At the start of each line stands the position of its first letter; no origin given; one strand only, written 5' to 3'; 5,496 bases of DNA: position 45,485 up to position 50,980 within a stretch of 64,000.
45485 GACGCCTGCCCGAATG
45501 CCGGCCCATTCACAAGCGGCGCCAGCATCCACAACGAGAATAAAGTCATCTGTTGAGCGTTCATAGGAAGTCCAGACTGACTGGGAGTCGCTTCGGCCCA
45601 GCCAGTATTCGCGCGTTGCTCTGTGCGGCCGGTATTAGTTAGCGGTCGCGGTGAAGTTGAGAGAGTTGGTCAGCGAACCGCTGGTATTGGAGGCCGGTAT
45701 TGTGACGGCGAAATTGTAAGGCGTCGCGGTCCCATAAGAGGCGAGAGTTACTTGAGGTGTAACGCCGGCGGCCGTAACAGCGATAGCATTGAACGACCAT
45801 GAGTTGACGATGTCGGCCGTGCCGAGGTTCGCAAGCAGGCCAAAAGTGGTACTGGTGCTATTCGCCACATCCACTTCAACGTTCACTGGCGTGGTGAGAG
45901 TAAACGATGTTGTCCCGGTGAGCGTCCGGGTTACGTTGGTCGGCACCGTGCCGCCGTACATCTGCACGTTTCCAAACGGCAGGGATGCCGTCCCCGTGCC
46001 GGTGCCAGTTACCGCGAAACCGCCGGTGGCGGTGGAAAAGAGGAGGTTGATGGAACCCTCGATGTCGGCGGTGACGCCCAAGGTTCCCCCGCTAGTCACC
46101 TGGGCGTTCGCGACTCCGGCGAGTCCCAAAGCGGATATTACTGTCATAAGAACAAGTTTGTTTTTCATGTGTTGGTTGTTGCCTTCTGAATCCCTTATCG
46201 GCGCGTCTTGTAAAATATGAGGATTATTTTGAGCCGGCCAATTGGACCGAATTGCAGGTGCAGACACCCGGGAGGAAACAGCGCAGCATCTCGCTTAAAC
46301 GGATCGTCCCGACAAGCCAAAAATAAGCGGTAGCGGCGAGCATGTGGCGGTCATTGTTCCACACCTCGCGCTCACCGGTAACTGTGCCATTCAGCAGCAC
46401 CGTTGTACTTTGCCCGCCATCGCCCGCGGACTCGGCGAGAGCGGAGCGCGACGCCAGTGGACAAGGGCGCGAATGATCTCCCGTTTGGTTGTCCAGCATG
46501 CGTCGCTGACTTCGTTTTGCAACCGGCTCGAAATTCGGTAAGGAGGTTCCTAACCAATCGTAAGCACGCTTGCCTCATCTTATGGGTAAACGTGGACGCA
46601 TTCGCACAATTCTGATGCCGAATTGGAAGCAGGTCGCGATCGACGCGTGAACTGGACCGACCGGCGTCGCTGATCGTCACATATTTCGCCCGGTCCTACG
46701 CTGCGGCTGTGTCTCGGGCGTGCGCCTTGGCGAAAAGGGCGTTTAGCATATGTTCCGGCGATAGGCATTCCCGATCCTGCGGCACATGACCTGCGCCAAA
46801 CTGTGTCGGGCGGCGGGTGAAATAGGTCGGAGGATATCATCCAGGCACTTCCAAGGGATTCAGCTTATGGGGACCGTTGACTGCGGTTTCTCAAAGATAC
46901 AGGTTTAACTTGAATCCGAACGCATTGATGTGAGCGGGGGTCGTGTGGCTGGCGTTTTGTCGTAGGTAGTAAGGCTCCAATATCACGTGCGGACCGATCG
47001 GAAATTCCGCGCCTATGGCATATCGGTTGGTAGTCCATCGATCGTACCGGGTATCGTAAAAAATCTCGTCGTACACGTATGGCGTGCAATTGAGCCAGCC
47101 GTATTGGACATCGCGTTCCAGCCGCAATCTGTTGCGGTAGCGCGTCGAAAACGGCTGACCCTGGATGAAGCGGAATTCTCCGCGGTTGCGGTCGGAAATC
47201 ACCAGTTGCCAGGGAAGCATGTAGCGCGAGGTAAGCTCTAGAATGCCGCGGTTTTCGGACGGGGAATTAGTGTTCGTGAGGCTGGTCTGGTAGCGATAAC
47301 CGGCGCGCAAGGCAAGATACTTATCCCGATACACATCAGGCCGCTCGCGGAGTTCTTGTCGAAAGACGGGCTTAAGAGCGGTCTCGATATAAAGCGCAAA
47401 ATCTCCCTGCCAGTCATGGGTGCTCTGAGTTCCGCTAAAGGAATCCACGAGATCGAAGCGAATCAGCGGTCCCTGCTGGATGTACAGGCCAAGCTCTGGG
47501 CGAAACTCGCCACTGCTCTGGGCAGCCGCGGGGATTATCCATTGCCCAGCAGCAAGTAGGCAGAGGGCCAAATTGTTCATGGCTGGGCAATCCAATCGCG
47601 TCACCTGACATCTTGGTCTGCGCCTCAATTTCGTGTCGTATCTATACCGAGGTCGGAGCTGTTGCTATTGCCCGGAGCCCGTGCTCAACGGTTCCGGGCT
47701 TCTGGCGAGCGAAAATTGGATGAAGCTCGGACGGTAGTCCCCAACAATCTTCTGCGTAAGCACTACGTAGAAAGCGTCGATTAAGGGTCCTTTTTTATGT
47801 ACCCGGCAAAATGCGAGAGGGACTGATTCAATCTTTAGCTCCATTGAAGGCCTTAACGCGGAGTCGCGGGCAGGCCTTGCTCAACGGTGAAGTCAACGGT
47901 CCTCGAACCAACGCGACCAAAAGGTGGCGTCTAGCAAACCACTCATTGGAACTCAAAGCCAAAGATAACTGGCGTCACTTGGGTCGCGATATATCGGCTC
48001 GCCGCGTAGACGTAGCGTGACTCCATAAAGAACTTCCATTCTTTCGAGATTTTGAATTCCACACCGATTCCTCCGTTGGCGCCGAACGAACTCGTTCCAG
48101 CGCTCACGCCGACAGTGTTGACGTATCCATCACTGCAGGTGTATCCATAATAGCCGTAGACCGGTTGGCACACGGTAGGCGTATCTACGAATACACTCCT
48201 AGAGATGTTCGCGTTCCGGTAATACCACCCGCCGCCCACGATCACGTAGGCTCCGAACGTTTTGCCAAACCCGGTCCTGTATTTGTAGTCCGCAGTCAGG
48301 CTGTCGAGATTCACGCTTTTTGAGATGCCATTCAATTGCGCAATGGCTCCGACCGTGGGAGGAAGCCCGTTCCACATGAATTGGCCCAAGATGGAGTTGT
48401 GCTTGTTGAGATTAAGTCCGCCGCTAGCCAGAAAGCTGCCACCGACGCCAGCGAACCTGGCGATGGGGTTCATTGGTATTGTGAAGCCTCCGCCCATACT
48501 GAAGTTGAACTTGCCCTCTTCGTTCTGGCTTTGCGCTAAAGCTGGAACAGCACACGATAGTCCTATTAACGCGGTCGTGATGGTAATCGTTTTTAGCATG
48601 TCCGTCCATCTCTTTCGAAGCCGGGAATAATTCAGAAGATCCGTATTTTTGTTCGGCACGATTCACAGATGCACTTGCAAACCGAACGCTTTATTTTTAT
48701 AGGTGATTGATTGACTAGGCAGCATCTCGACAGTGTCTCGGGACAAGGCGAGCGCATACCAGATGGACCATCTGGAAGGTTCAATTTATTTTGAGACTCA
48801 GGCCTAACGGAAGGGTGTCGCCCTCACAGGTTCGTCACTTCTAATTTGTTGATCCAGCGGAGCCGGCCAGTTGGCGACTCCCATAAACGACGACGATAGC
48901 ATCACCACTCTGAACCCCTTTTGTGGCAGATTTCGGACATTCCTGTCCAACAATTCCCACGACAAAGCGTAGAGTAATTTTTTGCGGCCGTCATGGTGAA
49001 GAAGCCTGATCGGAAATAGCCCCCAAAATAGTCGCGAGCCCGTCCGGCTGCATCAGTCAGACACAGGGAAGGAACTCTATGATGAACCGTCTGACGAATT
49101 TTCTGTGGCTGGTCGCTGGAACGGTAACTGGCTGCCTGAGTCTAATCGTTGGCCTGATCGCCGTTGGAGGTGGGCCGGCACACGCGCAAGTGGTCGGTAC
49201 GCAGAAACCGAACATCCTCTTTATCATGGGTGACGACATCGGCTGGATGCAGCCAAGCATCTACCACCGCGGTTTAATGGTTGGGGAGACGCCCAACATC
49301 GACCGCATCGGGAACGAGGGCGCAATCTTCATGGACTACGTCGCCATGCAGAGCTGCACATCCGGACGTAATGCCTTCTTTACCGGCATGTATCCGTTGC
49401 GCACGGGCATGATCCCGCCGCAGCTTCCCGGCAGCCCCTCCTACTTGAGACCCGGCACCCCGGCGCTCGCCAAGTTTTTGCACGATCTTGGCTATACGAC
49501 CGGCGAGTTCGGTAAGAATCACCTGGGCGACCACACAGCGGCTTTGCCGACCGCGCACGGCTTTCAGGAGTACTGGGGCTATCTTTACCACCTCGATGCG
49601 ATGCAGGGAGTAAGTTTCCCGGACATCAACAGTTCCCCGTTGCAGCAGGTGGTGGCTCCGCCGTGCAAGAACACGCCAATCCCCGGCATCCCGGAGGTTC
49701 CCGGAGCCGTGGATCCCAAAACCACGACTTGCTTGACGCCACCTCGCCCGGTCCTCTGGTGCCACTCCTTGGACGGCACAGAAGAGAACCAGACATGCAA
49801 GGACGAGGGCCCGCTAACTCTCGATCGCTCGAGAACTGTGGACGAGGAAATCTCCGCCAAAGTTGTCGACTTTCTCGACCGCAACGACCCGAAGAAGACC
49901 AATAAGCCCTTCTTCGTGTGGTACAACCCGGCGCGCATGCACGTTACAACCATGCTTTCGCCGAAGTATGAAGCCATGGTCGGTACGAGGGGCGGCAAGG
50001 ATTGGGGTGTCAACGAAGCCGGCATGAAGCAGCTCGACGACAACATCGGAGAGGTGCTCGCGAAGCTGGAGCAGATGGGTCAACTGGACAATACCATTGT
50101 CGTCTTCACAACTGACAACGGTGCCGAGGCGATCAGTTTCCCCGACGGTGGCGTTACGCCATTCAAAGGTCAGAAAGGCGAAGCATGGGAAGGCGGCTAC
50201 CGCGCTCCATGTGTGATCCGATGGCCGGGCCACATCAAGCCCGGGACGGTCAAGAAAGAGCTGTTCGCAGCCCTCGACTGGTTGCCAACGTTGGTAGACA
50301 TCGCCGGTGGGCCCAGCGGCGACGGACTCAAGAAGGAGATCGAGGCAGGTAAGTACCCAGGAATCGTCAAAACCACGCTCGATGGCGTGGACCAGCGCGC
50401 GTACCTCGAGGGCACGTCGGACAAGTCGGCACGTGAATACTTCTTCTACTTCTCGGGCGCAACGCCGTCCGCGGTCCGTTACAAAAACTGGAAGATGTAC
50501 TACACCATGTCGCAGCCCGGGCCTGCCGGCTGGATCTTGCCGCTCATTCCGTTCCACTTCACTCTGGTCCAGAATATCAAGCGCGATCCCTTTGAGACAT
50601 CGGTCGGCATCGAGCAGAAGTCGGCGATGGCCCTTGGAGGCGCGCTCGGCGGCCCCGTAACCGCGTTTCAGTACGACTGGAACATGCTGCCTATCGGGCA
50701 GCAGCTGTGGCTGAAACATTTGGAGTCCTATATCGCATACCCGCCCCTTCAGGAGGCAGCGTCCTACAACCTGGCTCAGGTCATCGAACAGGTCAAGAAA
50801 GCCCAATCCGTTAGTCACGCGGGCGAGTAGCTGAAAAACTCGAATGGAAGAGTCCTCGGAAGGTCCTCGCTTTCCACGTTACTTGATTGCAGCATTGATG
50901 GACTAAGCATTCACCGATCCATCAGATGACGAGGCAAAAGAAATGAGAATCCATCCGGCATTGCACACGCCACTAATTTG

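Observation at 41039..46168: Four-gene operon resembling an undescribed chaperone-usher-like surface-fibre or secretion module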

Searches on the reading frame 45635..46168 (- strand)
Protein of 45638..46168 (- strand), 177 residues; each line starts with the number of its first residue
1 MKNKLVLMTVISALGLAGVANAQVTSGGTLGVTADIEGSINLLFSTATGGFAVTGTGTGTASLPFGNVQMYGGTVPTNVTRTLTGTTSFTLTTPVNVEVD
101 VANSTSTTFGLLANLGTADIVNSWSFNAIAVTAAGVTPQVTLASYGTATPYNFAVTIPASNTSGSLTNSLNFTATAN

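Call 3: search_protein_families(library=pfam, max_evalue=1, proteins=[window:45638-46168:-])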
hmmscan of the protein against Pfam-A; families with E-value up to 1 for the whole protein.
seq(177 aa): 0 families

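Call 4: search_protein_families(library=ncbifam, max_evalue=1, proteins=[window:45638-46168:-])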
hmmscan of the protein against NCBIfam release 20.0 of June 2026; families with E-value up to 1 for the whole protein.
seq(177 aa): 0 families
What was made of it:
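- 45635..46168 (-): g1: secreted 177-aa beta-rich protein, proposed major subunit. No Pfam or NCBIfam family (calls 3, 4).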

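Call 23: search_solved_structures(query=A3, max_evalue=10, show_alignments=2)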
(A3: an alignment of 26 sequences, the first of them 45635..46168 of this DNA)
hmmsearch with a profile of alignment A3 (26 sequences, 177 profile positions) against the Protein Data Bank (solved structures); distinct sequences matched with E-value up to 10: 0.

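Call 37: find_homologous_proteins(query=window:45638-46168:-, max_evalue=0.01)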
Query seq(177 aa) (177 aa): 131 proteins with E <= 0.01 among 1725 candidates; the best 120 are listed.
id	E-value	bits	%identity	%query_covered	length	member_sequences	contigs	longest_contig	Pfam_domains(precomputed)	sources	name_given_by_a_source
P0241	9.1e-98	343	100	100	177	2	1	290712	-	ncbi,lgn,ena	-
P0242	2.3e-78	280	83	100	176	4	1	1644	-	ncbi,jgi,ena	jgi:hypothetical protein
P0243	7.8e-78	278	81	100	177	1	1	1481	-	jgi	-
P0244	1.7e-77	277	81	100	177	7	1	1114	-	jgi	jgi:hypothetical protein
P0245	3.3e-77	276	81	99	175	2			-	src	-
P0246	5.0e-77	275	81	100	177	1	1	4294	-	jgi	jgi:hypothetical protein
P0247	1.2e-76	274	81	100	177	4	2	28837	-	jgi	jgi:hypothetical protein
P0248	2.1e-76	273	82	100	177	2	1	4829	-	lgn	-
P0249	2.1e-75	270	81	100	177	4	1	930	-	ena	-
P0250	4.1e-75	269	81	96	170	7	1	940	-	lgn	-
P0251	7.9e-75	268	78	100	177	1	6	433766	-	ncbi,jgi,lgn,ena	jgi:hypothetical protein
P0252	1.8e-74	267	76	100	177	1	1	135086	-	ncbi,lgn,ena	-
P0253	1.9e-74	267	80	100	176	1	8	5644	-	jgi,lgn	jgi:hypothetical protein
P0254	1.2e-73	265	76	100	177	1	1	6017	-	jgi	jgi:hypothetical protein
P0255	1.2e-73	264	79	100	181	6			-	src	-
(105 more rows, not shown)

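Call 48: search_protein_representatives(alignment_id=A6)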
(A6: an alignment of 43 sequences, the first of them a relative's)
Query: 43 sequences, 177 profile positions. Proteins with E-value up to 0.001 (for the whole library): 409; up to 1e-10: 263; up to 1e-30: 42. The best 150 are listed.
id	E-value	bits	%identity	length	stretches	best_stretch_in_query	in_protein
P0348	6.9e-62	224.7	-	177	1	1-177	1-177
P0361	1.6e-55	204.0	-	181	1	1-177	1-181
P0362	5.4e-53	195.8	-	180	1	1-177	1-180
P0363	2.7e-52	193.5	-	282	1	1-176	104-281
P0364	2.1e-51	190.6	-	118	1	1-119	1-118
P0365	5.2e-50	186.0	-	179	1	1-177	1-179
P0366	6.2e-50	185.8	-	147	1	30-177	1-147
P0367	1.6e-45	171.5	-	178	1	2-177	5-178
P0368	1.9e-45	171.2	-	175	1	3-177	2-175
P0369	6.5e-45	169.5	-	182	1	10-177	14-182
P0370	7.7e-45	169.2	-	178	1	9-177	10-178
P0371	2.8e-43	164.1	-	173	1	1-177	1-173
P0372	5.8e-43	163.1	-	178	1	12-177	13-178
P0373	9.4e-41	155.9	-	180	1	2-177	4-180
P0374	9.8e-41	155.8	-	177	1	7-177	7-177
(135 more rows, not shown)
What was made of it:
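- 45635..46168 (-): The family has 409 representatives at 50% identity (call 48).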

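Call 56: search_protein_families(library=pfam, alignment_id=A8, max_evalue=1)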
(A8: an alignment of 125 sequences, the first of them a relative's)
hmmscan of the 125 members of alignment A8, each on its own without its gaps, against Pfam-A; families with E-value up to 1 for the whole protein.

A. member 1, P0241 (177 aa): 0 families

B. families by the number of members that match (of 125 scanned): 62 families (the first 25 are shown)
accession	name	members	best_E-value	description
PF23643.1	TRAPPC13_C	2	0.074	Trafficking protein particle complex subunit 13, C-terminal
PF23954.1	DUF7283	2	0.89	Family of unknown function (DUF7283)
PF18283.7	CBM77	1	0.0026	Carbohydrate binding module 77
PF12723.13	DUF3809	1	0.0027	Protein of unknown function (DUF3809)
PF10291.14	muHD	1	0.0051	Muniscin C-terminal mu homology domain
PF01833.30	TIG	1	0.0052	IPT/TIG domain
PF00953.26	Glycos_transf_4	1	0.0054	Glycosyl transferase family 4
PF09619.16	YscW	1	0.0056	Type III secretion system lipoprotein chaperone (YscW)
PF23319.1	CobW_C_DAAF9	1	0.0071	DAAF9 CobW_C-like domain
PF04338.18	DUF481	1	0.0092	Protein of unknown function, DUF481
PF17991.7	Thioredoxin_10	1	0.012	Thioredoxin like C-terminal domain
PF13861.12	FLgD_tudor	1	0.014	FlgD Tudor-like domain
PF23021.3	6TM_2nd_PGAP2IP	1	0.019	PGAP2IP, second transmembrane domain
PF08205.18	C2-set_2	1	0.03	CD80-like C2-set immunoglobulin domain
PF08194.17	DIM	1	0.031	DIM protein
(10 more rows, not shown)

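Call 70: search_solved_structures(query=A8, max_evalue=10, show_alignments=3)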
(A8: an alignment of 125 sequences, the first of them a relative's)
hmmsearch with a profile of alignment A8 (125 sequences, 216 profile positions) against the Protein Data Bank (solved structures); distinct sequences matched with E-value up to 10: 1.
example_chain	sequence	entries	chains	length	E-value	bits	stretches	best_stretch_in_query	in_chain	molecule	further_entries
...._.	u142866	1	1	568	0.56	12.9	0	134-186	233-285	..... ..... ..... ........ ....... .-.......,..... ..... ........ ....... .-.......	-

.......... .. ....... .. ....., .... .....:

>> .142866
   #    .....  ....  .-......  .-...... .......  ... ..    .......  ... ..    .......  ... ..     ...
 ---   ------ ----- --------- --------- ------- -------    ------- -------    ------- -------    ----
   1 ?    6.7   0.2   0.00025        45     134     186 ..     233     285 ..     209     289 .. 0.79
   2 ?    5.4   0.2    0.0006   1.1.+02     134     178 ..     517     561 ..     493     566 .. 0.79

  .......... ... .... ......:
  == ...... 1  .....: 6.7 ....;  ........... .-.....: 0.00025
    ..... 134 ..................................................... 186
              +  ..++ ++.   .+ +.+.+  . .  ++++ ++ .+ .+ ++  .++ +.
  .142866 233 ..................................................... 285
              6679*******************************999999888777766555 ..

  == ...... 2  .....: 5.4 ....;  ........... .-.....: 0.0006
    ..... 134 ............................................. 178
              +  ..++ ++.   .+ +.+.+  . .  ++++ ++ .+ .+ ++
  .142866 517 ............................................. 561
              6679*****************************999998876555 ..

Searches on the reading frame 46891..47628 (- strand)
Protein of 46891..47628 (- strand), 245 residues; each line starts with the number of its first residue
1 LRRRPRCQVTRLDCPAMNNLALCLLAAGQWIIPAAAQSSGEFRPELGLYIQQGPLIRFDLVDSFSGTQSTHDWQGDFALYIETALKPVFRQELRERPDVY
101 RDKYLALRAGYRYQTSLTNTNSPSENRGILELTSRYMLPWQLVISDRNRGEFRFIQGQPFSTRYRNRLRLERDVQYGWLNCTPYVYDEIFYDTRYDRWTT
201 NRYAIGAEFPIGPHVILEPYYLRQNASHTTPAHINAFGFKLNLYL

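Call 97: search_protein_families(library=pfam, max_evalue=0.001, proteins=[window:46891-47628:-])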
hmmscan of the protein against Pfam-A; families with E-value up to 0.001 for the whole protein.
window:46891-47628:- (245 aa): 1 family
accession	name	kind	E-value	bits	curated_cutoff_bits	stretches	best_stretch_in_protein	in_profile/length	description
PF10677.15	DUF2490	-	2.5e-17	63.6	29.8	1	73-231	19-182/186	Protein of unknown function (DUF2490)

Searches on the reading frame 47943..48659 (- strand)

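Call 97: search_protein_families(library=pfam, max_evalue=0.001, proteins=[window:47943-48659:-])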
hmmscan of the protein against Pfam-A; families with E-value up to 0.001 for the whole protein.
window:47943-48659:- (238 aa): 1 family
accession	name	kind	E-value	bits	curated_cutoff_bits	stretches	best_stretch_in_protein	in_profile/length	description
PF13505.12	OMP_b-brl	-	2e-08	35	28.7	1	30-219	3-155/175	Outer membrane protein beta-barrel domain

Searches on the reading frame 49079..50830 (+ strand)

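Call 97: search_protein_families(library=pfam, max_evalue=0.001, proteins=[window:49079-50830:+])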
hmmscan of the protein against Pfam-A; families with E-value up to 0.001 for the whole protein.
window:49079-50830:+ (583 aa): 3 families
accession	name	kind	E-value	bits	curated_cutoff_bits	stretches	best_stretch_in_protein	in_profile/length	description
PF00884.28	Sulfatase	-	2.5e-45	155.5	25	1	44-410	1-300/301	Sulfatase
PF16347.10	SGSH_C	-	1.8e-05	25.4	29.3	1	370-411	12-53/154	N-sulphoglucosamine sulphohydrolase, C-terminal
PF14707.11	Sulfatase_C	-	0.0002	22.4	30.9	1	450-477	1-28/127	C-terminal region of aryl-sulfatase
